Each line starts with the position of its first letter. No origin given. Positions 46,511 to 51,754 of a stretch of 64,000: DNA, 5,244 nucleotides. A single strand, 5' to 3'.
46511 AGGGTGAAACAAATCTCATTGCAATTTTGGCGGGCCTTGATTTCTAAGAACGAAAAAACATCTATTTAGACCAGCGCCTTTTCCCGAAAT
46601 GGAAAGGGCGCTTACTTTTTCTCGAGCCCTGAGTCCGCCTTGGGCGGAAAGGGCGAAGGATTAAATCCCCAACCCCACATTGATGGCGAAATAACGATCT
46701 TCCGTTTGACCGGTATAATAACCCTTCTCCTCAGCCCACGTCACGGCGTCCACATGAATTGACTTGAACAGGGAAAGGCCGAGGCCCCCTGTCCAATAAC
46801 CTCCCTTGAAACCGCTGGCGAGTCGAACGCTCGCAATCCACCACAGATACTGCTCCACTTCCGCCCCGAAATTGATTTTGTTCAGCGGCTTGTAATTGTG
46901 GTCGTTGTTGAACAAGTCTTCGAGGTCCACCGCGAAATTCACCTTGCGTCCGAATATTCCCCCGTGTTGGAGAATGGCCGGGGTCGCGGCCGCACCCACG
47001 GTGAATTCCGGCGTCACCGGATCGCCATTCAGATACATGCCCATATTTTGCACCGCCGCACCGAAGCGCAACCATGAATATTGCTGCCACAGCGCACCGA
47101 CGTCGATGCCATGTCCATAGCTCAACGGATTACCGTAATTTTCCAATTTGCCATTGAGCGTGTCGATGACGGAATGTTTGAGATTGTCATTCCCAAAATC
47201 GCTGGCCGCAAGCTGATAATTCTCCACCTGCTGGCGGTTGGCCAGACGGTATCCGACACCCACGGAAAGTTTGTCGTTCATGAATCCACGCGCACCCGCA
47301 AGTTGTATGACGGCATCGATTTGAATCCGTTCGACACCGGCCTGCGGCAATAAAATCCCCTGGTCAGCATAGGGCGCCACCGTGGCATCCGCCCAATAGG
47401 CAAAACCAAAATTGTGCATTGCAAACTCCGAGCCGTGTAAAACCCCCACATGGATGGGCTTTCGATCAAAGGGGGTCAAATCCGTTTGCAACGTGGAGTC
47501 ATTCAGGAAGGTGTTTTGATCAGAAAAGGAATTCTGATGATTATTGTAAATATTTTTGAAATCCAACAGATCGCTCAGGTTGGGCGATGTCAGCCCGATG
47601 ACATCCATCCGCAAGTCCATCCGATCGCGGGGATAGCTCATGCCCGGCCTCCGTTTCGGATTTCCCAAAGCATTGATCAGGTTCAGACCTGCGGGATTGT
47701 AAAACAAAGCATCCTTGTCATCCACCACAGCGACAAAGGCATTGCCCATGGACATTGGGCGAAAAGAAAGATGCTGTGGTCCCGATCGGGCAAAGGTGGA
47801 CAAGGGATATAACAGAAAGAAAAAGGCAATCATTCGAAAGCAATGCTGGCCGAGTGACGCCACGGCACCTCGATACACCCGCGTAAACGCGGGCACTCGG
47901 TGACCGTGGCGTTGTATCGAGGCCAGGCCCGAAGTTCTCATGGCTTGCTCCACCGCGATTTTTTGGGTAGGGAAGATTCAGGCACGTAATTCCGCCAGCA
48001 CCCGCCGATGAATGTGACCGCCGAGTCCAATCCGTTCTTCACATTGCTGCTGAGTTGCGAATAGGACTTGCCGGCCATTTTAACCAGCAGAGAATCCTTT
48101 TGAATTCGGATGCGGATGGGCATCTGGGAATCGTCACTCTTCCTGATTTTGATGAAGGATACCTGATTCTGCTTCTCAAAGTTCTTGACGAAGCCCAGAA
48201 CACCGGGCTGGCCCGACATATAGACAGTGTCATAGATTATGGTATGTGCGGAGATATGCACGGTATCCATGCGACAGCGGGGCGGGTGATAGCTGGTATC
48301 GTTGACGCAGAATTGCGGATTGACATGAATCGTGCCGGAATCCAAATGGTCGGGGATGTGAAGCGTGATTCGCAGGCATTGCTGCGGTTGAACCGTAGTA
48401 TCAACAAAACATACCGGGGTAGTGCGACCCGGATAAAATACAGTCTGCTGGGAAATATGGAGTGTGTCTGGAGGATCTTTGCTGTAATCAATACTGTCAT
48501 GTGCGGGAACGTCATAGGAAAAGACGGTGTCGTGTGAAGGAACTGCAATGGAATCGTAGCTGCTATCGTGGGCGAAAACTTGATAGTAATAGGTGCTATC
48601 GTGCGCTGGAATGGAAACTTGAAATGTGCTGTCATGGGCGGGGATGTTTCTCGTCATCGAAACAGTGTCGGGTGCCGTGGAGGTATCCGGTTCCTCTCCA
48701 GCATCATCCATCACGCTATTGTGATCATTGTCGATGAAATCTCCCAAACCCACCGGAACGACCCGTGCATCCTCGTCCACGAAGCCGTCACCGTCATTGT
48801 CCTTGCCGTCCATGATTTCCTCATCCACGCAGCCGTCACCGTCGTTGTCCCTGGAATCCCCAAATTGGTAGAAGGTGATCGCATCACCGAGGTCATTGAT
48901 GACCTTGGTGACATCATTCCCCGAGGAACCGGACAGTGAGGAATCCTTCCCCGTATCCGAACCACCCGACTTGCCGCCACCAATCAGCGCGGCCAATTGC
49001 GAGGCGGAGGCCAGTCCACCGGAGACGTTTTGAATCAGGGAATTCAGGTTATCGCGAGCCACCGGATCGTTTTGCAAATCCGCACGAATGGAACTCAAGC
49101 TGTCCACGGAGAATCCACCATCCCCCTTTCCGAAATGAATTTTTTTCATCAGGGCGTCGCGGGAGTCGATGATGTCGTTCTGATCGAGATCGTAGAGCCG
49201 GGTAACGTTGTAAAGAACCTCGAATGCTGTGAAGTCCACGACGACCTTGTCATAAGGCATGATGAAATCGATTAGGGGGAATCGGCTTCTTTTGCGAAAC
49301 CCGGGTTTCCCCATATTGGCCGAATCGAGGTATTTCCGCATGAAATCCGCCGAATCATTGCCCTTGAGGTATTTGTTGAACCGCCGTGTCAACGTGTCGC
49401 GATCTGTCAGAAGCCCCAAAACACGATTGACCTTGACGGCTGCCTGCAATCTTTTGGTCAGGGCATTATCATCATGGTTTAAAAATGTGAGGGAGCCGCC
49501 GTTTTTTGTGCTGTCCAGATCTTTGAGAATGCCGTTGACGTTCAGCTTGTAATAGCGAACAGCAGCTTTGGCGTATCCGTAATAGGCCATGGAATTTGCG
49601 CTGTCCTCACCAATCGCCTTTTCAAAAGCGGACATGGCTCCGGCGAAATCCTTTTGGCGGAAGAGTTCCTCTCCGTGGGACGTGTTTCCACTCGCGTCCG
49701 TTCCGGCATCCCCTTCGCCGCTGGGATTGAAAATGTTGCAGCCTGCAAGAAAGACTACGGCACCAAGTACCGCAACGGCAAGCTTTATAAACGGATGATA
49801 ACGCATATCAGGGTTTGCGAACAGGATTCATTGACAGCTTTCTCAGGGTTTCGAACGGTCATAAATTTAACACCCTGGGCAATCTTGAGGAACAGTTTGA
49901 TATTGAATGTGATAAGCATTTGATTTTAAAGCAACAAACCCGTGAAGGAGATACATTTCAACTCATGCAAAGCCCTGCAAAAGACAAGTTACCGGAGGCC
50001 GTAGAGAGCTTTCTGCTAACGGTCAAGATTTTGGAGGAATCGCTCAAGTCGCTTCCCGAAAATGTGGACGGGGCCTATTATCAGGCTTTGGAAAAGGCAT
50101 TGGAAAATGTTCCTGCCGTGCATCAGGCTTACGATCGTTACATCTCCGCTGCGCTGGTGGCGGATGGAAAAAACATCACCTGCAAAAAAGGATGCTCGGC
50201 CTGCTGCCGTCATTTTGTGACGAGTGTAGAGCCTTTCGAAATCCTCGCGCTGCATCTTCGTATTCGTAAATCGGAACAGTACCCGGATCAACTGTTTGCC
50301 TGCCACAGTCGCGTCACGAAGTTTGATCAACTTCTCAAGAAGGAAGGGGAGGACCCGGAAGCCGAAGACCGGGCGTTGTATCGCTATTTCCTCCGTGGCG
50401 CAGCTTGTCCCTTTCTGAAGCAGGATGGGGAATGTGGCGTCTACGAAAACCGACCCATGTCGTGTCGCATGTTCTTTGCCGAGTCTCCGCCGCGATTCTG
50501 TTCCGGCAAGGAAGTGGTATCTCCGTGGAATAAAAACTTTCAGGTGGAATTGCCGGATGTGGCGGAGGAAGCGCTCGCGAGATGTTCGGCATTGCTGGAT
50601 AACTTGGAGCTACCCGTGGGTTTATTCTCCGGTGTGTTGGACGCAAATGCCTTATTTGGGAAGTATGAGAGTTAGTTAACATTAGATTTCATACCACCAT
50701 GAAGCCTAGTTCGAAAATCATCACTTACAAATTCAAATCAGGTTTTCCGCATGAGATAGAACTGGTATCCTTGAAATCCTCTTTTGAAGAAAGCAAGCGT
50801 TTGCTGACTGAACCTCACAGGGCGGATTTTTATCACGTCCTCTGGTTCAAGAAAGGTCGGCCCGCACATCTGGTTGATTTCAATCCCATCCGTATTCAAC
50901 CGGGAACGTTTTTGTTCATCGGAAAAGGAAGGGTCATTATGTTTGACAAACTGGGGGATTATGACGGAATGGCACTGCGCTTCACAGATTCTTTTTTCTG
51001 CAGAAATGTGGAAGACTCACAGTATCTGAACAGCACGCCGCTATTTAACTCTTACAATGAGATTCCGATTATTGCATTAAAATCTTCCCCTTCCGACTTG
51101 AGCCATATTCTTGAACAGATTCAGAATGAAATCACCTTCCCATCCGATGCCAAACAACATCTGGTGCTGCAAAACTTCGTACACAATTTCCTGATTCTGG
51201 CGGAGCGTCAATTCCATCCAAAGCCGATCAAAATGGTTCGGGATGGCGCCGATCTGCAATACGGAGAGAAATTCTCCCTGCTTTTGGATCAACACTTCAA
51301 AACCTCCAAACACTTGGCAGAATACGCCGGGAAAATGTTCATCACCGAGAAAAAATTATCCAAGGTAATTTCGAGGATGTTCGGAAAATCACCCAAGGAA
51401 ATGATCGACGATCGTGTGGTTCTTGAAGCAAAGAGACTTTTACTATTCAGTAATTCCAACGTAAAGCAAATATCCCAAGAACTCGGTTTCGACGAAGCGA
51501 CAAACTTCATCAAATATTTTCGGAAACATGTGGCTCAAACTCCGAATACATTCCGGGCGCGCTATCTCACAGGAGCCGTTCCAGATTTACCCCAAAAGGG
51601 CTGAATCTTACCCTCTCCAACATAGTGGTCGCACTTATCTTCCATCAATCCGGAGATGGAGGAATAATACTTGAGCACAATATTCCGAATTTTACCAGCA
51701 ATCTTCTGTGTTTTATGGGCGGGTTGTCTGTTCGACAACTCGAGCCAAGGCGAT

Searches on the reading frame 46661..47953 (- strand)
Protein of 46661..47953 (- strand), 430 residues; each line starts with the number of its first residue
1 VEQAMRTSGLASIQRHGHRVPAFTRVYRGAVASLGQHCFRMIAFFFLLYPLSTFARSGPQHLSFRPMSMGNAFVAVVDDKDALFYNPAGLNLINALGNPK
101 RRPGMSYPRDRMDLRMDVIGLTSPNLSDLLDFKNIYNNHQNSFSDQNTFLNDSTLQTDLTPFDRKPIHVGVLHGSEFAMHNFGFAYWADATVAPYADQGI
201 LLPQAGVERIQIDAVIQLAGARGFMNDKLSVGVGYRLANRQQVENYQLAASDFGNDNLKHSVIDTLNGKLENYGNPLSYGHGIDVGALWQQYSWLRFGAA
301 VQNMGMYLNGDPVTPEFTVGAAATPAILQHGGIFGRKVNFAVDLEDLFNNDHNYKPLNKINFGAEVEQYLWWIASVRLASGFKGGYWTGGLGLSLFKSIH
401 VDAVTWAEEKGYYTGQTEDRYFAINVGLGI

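Call 38: search_protein_families(library=pfam, proteins=[window:46661-47953:-], max_evalue=0.01)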
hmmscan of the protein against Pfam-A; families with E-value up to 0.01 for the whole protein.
window:46661-47953:- (430 aa): 1 family
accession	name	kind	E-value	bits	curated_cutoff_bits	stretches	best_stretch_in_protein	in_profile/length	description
PF03349.22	Toluene_X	-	0.0096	14.9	29.7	0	225-303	150-225/421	Outer membrane protein transport protein (OMPP1/FadL/TodX)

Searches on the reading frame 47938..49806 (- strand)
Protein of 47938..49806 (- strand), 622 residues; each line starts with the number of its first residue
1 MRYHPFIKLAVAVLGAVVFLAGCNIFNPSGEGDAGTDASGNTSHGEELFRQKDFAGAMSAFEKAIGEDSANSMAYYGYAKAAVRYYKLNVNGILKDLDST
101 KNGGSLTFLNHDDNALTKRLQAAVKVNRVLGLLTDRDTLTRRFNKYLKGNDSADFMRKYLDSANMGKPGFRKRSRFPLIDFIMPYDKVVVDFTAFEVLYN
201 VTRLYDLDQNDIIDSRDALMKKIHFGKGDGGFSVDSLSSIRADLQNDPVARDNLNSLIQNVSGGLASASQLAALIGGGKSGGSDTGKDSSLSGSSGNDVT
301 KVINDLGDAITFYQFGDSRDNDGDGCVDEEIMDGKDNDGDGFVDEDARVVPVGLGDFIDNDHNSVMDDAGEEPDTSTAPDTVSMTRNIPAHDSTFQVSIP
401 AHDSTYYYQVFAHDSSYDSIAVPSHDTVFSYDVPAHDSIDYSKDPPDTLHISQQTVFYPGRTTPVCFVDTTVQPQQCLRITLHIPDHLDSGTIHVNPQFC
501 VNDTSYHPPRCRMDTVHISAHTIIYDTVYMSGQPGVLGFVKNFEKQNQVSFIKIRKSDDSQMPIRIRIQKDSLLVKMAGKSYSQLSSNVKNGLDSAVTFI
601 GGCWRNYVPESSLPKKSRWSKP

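Call 38: search_protein_families(library=pfam, proteins=[window:47938-49806:-], max_evalue=0.01)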
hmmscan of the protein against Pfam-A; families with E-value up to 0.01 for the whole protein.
window:47938-49806:- (622 aa): 1 family
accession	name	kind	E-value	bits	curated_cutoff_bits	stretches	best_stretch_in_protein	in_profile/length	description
PF14559.12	TPR_19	-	0.0038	18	25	1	48-83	1-36/68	Tetratricopeptide repeat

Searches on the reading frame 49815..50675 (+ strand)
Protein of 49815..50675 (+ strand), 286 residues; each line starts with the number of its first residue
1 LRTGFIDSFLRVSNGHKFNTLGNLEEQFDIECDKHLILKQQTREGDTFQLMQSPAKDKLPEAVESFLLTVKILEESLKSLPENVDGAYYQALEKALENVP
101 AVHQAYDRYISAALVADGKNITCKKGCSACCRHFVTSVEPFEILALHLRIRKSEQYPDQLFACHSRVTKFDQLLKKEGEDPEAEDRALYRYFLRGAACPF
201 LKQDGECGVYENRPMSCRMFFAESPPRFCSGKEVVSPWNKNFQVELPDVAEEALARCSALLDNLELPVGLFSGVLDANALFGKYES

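Call 31: find_homologous_proteins(query=window:49815-50675:+, max_evalue=1e-20)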
Query window:49815-50675:+ (286 aa): 118 proteins with E <= 1e-20 among 1982 candidates.
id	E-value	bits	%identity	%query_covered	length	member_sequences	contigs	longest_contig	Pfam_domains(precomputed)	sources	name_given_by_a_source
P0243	3.7e-149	514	96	82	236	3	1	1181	PF03692.21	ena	-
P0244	7.9e-120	418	78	81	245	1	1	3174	PF03692.21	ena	-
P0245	2.4e-104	367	68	80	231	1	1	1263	PF03692.21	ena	-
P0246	3.9e-100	353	66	82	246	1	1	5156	PF03692.21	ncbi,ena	-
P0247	4.9e-100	353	69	78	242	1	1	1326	PF03692.21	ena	-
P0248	4.4e-99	349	67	78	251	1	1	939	PF03692.21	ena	-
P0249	3.8e-98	346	65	82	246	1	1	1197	PF03692.21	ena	-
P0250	1.9e-93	331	64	79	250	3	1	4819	PF03692.21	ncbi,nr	ncbi:MAG TPA: hypothetical protein DCQ83_08985 [Fibrobacteres bacterium]|nr:hypothetical protein [Fi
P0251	1.0e-92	329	61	80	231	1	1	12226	PF03692.21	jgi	-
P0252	2.2e-90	321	72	66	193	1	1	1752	PF03692.21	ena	-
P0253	3.1e-89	317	60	77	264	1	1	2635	PF03692.21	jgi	-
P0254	3.2e-87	311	68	66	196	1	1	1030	PF03692.21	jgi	jgi:Fe-S-cluster containining protein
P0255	1.5e-86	308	59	79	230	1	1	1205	PF03692.21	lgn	-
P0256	2.0e-86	308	61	80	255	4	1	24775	PF03692.21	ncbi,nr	ncbi:MAG: hypothetical protein K0Q91_2144 [Fibrobacteria bacterium]|nr:hypothetical protein [Fibroba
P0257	4.2e-85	304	61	75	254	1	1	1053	PF03692.21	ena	-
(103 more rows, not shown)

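Call 33: find_encoding_contigs(protein=P0243, flank=10000, max_places=4)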
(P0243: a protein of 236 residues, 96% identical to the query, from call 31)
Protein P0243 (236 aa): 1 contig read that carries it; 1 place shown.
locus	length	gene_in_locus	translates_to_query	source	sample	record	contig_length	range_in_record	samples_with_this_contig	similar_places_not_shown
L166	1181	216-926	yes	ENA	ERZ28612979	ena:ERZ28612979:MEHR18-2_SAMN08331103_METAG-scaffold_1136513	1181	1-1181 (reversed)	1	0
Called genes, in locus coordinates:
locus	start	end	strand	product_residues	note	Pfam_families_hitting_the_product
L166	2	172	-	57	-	?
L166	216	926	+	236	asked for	PF03692:CxxCxxCC (weak)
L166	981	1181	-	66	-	?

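Call 34: find_encoding_contigs(protein=P0244, flank=10000, max_places=4)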
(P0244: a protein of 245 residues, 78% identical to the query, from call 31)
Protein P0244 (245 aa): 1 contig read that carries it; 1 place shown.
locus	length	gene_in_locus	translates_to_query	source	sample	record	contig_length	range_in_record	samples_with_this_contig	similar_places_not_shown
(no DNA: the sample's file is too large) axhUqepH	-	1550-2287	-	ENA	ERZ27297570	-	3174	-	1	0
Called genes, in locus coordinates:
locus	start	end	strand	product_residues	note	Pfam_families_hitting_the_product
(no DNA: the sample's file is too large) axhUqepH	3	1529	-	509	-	?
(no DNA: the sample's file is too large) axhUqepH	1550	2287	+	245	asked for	PF03692:CxxCxxCC (weak)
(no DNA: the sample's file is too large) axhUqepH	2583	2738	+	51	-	-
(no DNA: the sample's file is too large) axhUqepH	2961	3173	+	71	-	?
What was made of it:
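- On Displacement by recombination in a flanking gene (HFIR / Campbell-type): DNA for the P0244 contig was not available (call 34).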

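Call 38: search_protein_families(library=pfam, proteins=[window:49815-50675:+], max_evalue=0.01)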
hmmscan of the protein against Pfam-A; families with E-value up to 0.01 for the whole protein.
window:49815-50675:+ (286 aa): 1 family
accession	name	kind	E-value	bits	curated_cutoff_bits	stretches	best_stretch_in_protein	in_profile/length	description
PF03692.20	CxxCxxCC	-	3.4e-07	31.3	23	1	123-222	2-71/85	Putative zinc- or iron-chelating domain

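Call 44: find_encoding_contigs(protein=P0246, flank=6000, max_places=2)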
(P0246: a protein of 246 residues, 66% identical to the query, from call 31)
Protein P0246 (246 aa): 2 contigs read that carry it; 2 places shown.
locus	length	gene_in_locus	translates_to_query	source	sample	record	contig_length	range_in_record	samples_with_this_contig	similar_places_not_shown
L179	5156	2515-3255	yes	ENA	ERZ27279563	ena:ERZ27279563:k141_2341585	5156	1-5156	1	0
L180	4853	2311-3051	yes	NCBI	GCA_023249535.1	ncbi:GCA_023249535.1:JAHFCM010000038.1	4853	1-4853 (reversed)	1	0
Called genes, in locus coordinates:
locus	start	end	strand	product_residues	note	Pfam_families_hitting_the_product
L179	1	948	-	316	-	?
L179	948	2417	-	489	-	-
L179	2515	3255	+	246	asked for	PF03692:CxxCxxCC (weak)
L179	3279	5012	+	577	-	-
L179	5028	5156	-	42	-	?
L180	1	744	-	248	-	?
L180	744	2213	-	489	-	-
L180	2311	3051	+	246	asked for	PF03692:CxxCxxCC (weak)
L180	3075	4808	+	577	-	-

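Call 45: find_encoding_contigs(protein=P0250, flank=6000, max_places=2)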
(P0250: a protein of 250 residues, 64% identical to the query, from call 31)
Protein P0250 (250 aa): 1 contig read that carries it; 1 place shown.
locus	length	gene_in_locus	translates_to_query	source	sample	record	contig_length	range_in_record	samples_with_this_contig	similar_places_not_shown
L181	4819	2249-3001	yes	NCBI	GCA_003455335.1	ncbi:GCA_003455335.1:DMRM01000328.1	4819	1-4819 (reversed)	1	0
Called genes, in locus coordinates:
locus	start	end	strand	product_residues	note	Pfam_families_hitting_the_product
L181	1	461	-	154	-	?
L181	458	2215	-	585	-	-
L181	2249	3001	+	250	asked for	PF03692:CxxCxxCC (weak)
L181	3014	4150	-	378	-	PF01702:TGT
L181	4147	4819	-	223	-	PF13541:ChlI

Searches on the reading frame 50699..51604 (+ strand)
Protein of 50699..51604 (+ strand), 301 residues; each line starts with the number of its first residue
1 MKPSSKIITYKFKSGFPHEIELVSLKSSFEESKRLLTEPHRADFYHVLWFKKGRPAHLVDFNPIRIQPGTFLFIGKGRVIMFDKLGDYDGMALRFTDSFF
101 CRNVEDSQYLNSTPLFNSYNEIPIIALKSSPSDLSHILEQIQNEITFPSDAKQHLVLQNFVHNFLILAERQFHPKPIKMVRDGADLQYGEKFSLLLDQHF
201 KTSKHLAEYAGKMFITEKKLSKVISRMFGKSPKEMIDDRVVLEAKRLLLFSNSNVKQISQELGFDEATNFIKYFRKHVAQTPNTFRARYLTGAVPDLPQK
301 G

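Call 38: search_protein_families(library=pfam, proteins=[window:50699-51604:+], max_evalue=0.01)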
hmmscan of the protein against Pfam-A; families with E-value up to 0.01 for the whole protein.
window:50699-51604:+ (301 aa): 4 families
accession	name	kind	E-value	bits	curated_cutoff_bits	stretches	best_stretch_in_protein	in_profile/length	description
PF12833.13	HTH_18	-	4e-19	69.1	33.6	1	209-288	1-80/80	Helix-turn-helix domain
PF00165.29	HTH_AraC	-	0.0011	19.5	26.6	0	252-286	8-41/42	Bacterial regulatory helix-turn-helix proteins, AraC family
PF02311.25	AraC_binding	-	0.0045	17.2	21.1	1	37-141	16-112/135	AraC-like ligand binding domain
PF22200.2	ExsA_N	-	0.0083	16.9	27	0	64-156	20-113/136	ExsA N-terminal regulatory domain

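Call 41: find_encoding_contigs(protein=window:50699-51604:+, flank=10000, max_places=10)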
Protein window:50699-51604:+ (301 aa): 11 contigs read that carry it; 10 places shown.
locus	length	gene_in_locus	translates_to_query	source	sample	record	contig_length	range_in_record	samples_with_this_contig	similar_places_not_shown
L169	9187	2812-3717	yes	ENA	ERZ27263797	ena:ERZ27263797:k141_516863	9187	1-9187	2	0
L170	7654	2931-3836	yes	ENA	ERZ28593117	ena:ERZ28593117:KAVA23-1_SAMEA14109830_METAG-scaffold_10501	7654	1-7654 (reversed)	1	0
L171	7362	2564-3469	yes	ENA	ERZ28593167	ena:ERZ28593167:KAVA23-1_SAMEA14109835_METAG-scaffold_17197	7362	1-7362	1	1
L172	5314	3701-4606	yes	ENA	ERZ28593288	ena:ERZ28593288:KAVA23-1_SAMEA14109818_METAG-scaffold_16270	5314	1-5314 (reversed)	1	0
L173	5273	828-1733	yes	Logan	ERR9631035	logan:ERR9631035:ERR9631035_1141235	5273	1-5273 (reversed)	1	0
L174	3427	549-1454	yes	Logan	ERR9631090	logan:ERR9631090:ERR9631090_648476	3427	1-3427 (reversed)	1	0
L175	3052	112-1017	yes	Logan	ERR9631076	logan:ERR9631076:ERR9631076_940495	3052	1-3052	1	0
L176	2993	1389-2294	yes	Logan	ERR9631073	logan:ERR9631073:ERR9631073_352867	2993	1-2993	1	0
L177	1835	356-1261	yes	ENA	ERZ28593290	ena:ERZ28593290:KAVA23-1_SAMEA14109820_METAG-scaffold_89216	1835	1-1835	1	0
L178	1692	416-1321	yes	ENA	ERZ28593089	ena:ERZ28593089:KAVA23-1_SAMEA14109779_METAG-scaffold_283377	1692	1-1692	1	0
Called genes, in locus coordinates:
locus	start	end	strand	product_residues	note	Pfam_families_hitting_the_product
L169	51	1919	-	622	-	-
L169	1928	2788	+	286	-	PF03692:CxxCxxCC (weak)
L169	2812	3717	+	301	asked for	PF12833:HTH_18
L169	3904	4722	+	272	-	-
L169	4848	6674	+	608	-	PF07995:GSDH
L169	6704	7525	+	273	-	PF07366:SnoaL (faint), PF12680:SnoaL_2 (weak)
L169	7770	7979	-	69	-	-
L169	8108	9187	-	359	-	?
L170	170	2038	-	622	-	-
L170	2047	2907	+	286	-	PF03692:CxxCxxCC (weak)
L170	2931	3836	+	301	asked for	PF12833:HTH_18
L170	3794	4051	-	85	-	-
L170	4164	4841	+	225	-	-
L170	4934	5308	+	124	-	-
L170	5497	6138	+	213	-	PF00158:Sigma54_activat, PF13556:HTH_30 (faint), PF25601:AAA_lid_14, PF02954:HTH_8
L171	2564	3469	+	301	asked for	PF12833:HTH_18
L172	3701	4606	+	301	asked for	PF12833:HTH_18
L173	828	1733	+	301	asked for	PF12833:HTH_18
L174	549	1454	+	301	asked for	PF12833:HTH_18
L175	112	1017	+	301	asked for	PF12833:HTH_18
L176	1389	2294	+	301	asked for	PF12833:HTH_18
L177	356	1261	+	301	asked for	PF12833:HTH_18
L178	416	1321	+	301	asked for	PF12833:HTH_18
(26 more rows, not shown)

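Call 55: search_protein_families(library=phrogs, proteins=[window:50699-51604:+], max_evalue=0.01)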
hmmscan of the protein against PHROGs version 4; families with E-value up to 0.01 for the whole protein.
window:50699-51604:+ (301 aa): 4 families
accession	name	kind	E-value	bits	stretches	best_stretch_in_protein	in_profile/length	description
phrog_11275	-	unknown function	6.9e-12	46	1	192-289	225-322/338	-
phrog_7620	-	transcription regulation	8.3e-11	42.1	1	196-288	557-651/678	transcriptional regulator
phrog_1450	-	unknown function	3.9e-05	24.3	1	211-288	173-249/254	-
phrog_32731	-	unknown function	0.0037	17.9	1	236-289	260-314/321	-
